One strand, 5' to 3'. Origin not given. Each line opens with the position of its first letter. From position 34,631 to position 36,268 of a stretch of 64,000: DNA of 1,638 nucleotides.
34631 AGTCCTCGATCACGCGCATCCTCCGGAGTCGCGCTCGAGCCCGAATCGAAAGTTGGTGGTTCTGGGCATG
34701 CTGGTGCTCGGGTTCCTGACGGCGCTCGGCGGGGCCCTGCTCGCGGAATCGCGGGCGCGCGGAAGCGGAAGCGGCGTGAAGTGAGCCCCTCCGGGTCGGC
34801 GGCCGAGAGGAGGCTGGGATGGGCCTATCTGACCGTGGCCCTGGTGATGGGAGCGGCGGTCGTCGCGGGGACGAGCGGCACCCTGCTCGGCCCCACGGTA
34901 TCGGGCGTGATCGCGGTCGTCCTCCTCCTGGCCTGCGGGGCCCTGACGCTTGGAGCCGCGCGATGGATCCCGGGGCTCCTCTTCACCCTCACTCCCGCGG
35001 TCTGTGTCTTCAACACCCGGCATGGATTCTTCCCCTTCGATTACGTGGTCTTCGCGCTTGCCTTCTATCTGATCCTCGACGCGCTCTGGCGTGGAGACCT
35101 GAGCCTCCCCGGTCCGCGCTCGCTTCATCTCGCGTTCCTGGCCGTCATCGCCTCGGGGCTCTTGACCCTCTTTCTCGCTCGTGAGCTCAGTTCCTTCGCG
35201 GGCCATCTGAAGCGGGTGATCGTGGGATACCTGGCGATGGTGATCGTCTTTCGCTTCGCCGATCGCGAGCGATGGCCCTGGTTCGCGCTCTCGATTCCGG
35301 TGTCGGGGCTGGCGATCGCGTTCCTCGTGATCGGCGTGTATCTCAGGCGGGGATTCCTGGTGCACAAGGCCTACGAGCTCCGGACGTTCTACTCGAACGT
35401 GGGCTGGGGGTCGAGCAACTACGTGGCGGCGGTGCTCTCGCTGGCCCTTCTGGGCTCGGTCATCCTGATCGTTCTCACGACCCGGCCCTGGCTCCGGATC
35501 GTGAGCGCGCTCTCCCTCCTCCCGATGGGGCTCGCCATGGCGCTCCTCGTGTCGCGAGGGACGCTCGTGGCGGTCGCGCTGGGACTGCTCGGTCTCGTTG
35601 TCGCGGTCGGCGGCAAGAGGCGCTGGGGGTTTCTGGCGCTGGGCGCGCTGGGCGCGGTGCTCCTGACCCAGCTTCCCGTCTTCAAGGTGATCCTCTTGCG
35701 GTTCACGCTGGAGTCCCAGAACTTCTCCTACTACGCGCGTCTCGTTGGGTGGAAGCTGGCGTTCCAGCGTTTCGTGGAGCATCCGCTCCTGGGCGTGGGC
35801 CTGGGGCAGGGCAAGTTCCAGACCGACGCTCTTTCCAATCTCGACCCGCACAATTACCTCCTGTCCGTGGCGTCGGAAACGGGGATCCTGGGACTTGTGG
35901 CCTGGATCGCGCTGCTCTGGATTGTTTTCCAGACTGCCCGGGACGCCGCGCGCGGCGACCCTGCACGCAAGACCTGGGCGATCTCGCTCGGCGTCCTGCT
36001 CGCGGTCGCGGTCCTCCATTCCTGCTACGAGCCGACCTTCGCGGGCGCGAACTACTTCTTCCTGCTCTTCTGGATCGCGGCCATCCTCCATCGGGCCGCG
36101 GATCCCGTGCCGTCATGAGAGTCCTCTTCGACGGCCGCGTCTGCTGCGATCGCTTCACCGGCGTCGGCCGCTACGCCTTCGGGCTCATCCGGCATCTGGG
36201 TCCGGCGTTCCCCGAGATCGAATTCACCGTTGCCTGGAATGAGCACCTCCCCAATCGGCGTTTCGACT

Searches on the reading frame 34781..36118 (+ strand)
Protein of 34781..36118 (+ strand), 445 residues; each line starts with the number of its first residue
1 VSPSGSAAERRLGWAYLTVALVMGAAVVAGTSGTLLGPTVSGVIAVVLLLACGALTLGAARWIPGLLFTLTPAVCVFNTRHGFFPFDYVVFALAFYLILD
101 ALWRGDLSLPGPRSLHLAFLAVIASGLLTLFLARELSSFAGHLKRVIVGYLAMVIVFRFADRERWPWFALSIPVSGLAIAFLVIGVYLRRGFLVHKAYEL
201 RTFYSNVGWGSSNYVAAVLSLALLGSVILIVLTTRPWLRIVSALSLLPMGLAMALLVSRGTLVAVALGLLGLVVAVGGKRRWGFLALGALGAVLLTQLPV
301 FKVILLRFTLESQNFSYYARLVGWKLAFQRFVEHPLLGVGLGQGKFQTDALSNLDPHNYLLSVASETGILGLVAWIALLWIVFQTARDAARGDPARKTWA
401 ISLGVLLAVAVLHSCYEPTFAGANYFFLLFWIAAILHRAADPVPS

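Call 13: search_protein_families(library=pfam, proteins=[window:34781-36118:+], max_evalue=0.00001)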
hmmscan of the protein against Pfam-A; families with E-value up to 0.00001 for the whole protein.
window:34781-36118:+ (445 aa): 1 family
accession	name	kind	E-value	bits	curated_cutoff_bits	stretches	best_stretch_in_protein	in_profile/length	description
PF04932.20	Wzy_C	-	8.1e-14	52.1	31.7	1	245-376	2-149/149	O-Antigen ligase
